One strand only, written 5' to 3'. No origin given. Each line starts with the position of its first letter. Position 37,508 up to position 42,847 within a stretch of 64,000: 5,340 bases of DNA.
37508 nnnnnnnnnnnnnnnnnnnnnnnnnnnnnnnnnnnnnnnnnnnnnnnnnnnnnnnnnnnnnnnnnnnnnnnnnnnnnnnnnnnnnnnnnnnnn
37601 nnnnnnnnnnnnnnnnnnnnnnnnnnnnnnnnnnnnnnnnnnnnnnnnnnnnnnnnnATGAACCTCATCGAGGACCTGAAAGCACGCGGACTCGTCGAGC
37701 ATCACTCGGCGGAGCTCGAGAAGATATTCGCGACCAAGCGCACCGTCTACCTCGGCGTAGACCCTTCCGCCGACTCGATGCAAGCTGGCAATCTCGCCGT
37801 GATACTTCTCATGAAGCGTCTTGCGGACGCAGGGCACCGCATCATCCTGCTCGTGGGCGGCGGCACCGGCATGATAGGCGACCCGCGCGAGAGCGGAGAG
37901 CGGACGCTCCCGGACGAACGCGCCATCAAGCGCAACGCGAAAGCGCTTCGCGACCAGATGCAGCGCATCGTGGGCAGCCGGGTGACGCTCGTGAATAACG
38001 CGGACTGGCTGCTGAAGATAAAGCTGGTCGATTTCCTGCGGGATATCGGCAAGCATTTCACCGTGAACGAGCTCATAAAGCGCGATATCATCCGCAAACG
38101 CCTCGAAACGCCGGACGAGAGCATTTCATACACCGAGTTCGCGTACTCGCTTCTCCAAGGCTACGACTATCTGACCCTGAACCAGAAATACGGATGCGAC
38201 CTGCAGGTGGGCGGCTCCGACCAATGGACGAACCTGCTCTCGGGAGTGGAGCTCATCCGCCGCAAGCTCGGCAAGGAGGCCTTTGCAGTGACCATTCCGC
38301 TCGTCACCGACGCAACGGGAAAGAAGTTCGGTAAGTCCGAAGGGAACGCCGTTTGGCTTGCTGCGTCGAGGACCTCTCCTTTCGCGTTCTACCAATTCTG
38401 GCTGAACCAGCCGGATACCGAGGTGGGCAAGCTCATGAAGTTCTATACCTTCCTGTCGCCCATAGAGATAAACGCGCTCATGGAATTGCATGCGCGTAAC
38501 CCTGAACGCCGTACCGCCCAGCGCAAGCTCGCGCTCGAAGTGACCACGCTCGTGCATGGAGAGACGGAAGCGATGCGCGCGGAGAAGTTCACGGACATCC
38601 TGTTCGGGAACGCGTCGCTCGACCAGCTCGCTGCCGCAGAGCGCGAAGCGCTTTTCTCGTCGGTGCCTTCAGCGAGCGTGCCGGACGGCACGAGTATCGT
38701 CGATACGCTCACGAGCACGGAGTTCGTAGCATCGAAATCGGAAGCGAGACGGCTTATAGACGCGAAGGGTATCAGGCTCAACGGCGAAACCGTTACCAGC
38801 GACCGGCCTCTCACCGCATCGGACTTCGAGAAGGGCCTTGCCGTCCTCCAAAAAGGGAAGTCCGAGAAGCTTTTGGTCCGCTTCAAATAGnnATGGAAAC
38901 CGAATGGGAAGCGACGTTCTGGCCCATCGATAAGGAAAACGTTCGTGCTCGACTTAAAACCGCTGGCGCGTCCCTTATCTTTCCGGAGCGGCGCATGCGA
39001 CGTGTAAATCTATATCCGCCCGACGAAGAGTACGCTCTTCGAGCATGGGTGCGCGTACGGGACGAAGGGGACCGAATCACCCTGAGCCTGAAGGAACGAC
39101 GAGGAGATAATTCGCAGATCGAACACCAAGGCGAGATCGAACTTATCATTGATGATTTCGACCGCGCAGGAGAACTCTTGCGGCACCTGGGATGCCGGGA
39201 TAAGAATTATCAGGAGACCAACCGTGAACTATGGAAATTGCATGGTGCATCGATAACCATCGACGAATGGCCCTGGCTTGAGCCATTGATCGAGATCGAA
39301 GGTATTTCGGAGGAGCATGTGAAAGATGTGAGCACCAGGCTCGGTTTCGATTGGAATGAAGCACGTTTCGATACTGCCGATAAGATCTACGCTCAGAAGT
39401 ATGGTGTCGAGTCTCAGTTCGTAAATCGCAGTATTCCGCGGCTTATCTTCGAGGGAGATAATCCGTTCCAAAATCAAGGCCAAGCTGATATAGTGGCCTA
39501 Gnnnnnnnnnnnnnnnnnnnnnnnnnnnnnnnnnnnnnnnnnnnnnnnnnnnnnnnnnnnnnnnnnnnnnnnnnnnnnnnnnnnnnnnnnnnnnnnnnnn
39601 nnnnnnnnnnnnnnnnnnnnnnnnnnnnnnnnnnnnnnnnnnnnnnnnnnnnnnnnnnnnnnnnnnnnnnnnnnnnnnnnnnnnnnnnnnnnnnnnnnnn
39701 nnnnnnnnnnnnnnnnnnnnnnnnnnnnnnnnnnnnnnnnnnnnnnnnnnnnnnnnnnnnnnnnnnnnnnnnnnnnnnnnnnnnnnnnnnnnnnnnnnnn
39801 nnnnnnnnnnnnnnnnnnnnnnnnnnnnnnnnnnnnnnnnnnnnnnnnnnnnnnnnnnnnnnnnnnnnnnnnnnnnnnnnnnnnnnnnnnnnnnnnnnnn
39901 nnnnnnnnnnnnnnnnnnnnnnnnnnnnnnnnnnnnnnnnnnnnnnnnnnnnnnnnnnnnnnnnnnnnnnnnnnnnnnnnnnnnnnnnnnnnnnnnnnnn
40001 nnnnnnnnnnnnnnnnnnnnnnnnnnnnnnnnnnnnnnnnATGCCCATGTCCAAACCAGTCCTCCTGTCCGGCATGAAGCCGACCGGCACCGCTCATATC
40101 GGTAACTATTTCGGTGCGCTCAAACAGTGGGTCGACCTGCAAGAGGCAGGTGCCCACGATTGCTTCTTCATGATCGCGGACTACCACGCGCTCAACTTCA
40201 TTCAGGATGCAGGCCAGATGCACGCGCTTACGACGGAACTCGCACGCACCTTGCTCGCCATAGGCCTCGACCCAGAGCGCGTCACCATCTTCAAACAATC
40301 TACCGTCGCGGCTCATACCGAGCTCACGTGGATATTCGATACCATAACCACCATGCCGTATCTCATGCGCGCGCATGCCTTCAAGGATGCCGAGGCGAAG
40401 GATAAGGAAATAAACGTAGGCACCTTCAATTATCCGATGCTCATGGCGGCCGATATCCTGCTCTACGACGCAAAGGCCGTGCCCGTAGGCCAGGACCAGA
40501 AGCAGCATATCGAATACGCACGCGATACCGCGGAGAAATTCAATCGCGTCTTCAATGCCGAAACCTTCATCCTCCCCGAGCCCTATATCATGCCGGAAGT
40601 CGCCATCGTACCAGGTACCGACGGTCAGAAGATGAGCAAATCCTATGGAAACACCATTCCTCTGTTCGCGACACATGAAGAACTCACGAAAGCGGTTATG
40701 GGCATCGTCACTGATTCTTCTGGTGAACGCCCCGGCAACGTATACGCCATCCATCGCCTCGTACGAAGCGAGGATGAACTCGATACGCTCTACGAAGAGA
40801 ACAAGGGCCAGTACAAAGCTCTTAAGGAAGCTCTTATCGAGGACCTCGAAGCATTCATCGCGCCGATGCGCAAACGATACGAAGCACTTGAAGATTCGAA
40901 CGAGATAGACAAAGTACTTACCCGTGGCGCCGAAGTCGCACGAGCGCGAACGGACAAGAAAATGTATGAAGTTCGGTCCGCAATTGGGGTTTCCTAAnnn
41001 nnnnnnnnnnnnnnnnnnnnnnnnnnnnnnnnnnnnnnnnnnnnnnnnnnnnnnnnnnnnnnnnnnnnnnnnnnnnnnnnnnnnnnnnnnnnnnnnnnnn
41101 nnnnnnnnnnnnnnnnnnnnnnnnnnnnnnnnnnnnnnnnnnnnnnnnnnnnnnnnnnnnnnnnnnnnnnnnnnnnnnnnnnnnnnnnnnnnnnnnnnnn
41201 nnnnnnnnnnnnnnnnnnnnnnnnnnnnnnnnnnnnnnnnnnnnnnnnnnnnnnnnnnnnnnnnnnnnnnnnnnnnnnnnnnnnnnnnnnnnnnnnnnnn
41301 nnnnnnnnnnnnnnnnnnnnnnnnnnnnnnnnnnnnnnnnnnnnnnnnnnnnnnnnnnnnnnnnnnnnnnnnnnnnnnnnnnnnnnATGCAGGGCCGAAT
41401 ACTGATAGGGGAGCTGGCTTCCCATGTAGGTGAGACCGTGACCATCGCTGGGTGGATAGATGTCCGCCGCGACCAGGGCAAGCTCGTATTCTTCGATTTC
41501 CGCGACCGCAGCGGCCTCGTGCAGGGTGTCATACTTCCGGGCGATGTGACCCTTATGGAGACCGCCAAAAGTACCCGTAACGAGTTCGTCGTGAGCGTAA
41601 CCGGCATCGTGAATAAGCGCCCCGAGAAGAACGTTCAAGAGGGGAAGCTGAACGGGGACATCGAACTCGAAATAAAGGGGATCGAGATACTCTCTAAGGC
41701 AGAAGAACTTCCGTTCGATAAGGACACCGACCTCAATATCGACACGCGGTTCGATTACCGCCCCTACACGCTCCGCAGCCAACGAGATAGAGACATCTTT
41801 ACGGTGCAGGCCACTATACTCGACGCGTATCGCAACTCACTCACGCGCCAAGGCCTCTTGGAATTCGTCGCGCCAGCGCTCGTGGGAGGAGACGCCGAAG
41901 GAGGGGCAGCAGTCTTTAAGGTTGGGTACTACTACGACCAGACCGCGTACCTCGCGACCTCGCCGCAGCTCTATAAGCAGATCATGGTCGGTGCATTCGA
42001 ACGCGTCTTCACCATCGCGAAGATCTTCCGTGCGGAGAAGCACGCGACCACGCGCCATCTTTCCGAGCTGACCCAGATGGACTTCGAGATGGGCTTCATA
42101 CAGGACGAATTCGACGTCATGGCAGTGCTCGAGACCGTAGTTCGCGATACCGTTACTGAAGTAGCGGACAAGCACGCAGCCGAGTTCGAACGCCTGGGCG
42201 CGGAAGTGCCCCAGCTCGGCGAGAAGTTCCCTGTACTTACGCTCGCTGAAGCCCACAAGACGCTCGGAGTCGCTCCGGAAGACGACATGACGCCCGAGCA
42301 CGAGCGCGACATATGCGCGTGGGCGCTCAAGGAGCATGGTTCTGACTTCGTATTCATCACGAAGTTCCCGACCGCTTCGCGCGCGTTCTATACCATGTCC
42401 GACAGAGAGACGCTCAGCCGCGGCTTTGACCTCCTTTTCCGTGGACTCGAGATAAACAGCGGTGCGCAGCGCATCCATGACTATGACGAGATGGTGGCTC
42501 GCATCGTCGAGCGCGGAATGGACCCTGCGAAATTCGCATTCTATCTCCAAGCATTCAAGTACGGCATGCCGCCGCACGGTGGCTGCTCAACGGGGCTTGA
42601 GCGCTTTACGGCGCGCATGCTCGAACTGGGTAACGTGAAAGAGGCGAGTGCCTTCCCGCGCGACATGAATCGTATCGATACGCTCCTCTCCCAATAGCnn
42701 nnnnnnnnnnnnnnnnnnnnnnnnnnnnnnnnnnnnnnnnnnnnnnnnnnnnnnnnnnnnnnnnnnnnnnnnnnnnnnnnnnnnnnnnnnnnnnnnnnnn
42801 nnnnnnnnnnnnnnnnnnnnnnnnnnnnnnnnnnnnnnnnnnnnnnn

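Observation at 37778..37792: TyrRS with both histidines of the HIGH motif replaced (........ instead of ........)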

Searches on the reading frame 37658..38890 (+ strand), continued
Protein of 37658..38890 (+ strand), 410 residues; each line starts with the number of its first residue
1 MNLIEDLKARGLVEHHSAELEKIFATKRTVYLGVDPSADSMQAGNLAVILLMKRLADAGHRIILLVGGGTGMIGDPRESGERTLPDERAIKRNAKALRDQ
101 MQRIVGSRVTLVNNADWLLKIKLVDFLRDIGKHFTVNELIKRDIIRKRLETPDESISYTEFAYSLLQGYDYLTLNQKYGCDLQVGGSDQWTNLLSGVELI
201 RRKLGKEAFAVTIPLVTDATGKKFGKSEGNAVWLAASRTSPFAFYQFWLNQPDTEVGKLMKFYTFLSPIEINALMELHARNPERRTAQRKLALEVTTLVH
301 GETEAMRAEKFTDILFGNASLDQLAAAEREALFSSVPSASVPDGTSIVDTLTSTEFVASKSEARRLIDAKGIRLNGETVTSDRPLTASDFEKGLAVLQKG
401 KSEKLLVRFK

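Call 64: fold_search(model_id=the predicted structure, library=pdb)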
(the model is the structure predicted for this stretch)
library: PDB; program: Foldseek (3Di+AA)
matches with E <= 10: 1500; with E <= 0.001: 283
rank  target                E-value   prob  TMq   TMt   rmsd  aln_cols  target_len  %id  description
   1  6hb7_A                6.7e-42  1.00  0.79  0.79   4.8       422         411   39  Crystal structure of E. coli tyrRS in complex with 5'-O-(N-L-tyrosyl)sulfamoyl-N3-methyluridine (released 2019-04-17)
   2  6hb5_B                9.3e-42  1.00  0.81  0.80   4.6       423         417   39  Crystal structure of E. coli tyrRS in complex with 5'-O-(N-L-tyrosyl)sulfamoyl-cytidine (released 2019-04-17)
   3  6hb6_B                1.0e-41  1.00  0.81  0.80   4.7       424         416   40  Crystal structure of E. coli tyrRS in complex with 5'-O-(N-L-tyrosyl)sulfamoyl-uridine (released 2019-04-17)
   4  6hb5_A                1.3e-41  1.00  0.79  0.79   4.8       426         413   40  Crystal structure of E. coli tyrRS in complex with 5'-O-(N-L-tyrosyl)sulfamoyl-cytidine (released 2019-04-17)
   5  6hb7_B                1.5e-41  1.00  0.80  0.80   4.6       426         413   38  Crystal structure of E. coli tyrRS in complex with 5'-O-(N-L-tyrosyl)sulfamoyl-N3-methyluridine (released 2019-04-17)
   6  6hb6_A                3.8e-41  1.00  0.80  0.79   4.8       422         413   40  Crystal structure of E. coli tyrRS in complex with 5'-O-(N-L-tyrosyl)sulfamoyl-uridine (released 2019-04-17)
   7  6i5y_B                5.0e-41  1.00  0.81  0.80   4.6       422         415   40  Crystal structure of E. coli tyrRS in complex with 5'-O-(N-L-tyrosyl)sulfamoyl-adenosine (released 2019-04-17)
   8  7ap3_B                6.9e-41  1.00  0.80  0.79   4.8       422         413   40  Crystal structure of E. coli tyrosyl-tRNA synthetase in complex with TyrS7HMDDA (released 2020-10-28)
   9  2jan_A                1.7e-40  1.00  0.78  0.76   5.5       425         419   41  TYROSYL-TRNA SYNTHETASE FROM MYCOBACTERIUM TUBERCULOSIS IN UNLIGANDED STATE (released 2008-02-05)
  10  7ap3_A                6.0e-40  1.00  0.81  0.80   4.7       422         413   39  Crystal structure of E. coli tyrosyl-tRNA synthetase in complex with TyrS7HMDDA (released 2020-10-28)
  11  2jan_C                1.8e-39  1.00  0.80  0.81   4.1       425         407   40  TYROSYL-TRNA SYNTHETASE FROM MYCOBACTERIUM TUBERCULOSIS IN UNLIGANDED STATE (released 2008-02-05)
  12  6otj_B                2.3e-39  1.00  0.82  0.78   4.7       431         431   39  Crystal Structure of Tyrosyl-tRNA synthetase from Neisseria gonorrhoeae with bound L-Tyr (released 2019-05-15)
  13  4oud_A                8.0e-39  1.00  0.80  0.79   4.8       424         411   38  Engineered tyrosyl-tRNA synthetase with the nonstandard amino acid L-4,4-biphenylalanine (released 2015-01-28)
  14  2jan_B                8.5e-39  1.00  0.76  0.77   5.1       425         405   39  TYROSYL-TRNA SYNTHETASE FROM MYCOBACTERIUM TUBERCULOSIS IN UNLIGANDED STATE (released 2008-02-05)
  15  6otj_A                1.1e-38  1.00  0.82  0.79   4.6       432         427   39  Crystal Structure of Tyrosyl-tRNA synthetase from Neisseria gonorrhoeae with bound L-Tyr (released 2019-05-15)
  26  6n0w                  1.7e-32  1.00  0.70  0.78   3.0       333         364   46  Crystal structure of a Tyrosine--tRNA ligase from Elizabethkingia anophelis (released 2018-12-05)
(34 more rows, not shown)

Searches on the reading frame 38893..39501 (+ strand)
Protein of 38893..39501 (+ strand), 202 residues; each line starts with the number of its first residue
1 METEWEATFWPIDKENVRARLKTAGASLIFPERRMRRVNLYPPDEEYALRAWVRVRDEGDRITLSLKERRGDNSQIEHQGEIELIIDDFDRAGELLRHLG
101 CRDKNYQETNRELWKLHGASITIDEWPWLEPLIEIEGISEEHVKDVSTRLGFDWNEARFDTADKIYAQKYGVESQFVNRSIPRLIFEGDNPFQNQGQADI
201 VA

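Call 4: search_protein_families(library=pfam, proteins=[window:38893-39501:+])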
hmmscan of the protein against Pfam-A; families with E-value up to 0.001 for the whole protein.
window:38893-39501:+ (202 aa): 1 family
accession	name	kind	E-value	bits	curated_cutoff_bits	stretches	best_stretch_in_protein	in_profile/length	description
PF01928.26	CYTH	-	2.4e-06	28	23.2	1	50-149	51-159/179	CYTH domain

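Call 5: search_protein_families(library=ncbifam, proteins=[window:38893-39501:+])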
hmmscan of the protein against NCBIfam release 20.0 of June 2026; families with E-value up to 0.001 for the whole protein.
window:38893-39501:+ (202 aa): 1 family
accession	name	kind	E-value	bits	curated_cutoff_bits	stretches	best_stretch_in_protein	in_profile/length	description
TIGR00318.1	cyaB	equivalog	2e-09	37.6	57.95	1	13-140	12-138/174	class IV adenylate cyclase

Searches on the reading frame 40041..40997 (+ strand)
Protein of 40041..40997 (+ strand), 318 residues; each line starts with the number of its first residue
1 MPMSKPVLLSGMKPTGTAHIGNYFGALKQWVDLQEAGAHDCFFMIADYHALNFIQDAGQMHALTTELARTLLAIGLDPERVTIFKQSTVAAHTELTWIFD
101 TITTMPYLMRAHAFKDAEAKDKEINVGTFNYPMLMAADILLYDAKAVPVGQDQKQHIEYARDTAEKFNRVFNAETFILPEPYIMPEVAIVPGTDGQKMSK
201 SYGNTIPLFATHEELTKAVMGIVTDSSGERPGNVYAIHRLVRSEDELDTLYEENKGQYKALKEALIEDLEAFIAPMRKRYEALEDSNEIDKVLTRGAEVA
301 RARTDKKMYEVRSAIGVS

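Call 4: search_protein_families(library=pfam, proteins=[window:40041-40997:+])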
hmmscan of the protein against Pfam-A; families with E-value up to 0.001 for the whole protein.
window:40041-40997:+ (318 aa): 1 family
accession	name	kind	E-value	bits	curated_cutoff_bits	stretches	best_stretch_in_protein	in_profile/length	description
PF00579.31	tRNA-synt_1b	-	3.6e-60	204.2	21.1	1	6-265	6-266/292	tRNA synthetases class I (W and Y)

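Call 5: search_protein_families(library=ncbifam, proteins=[window:40041-40997:+])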
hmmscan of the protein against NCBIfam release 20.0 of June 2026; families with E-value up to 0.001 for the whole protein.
window:40041-40997:+ (318 aa): 10 families
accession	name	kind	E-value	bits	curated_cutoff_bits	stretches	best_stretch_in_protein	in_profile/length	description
NF009207.0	PRK12556.1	equivalog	4.9e-90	301.7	479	1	3-317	1-331/332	tryptophan--tRNA ligase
NF008923.0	PRK12284.1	equivalog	3.6e-87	293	597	1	8-317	5-331/431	tryptophan--tRNA ligase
TIGR00233.1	trpS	equivalog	6.3e-78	262.3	176.75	1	5-316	2-327/328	tryptophan--tRNA ligase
NF008922.0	PRK12283.1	equivalog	1.4e-63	215.2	572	2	6-174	4-174/400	tryptophan--tRNA ligase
NF006330.0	PRK08560.1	equivalog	1.6e-19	70.1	220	1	11-219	38-245/342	tyrosine--tRNA ligase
NF008925.0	PRK12285.1-2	equivalog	2.4e-18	66.3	451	1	8-224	65-278/365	tryptophan--tRNA ligase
TIGR00234.1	tyrS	equivalog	2.9e-13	49.7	113.8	1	5-288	35-318/406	tyrosine--tRNA ligase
NF008926.0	PRK12285.1-3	equivalog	1.1e-11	44.3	320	1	8-172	68-232/429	tryptophan--tRNA ligase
NF008927.0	PRK12285.1-4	equivalog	5.1e-10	38.9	478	1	7-222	75-285/385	tryptophan--tRNA ligase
NF008928.0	PRK12285.1-5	equivalog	7.4e-10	38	891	1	8-168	95-253/530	tryptophan--tRNA ligase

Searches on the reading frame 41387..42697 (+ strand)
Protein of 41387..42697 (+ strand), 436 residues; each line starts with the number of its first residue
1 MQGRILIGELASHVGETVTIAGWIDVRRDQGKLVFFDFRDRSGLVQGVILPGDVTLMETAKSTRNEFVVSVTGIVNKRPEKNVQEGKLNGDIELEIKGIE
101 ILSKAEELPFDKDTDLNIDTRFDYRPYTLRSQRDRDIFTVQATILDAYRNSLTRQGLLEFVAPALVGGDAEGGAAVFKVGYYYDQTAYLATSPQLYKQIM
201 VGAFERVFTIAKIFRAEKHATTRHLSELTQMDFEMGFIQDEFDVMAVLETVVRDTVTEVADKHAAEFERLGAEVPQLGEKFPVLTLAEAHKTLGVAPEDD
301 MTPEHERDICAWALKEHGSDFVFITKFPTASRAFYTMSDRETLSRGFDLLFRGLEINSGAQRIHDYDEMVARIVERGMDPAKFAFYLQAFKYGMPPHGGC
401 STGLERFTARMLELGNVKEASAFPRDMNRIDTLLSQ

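Call 4: search_protein_families(library=pfam, proteins=[window:41387-42697:+])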
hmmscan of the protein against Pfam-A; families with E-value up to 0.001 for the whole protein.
window:41387-42697:+ (436 aa): 2 families
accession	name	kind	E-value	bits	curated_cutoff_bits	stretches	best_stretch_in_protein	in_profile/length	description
PF00152.25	tRNA-synt_2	-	1.7e-76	257.7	25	1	118-426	2-307/308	tRNA synthetases class II (D, K and N)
PF01336.31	tRNA_anti-codon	-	5.9e-14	52.2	27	1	18-102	1-75/75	OB-fold nucleic acid binding domain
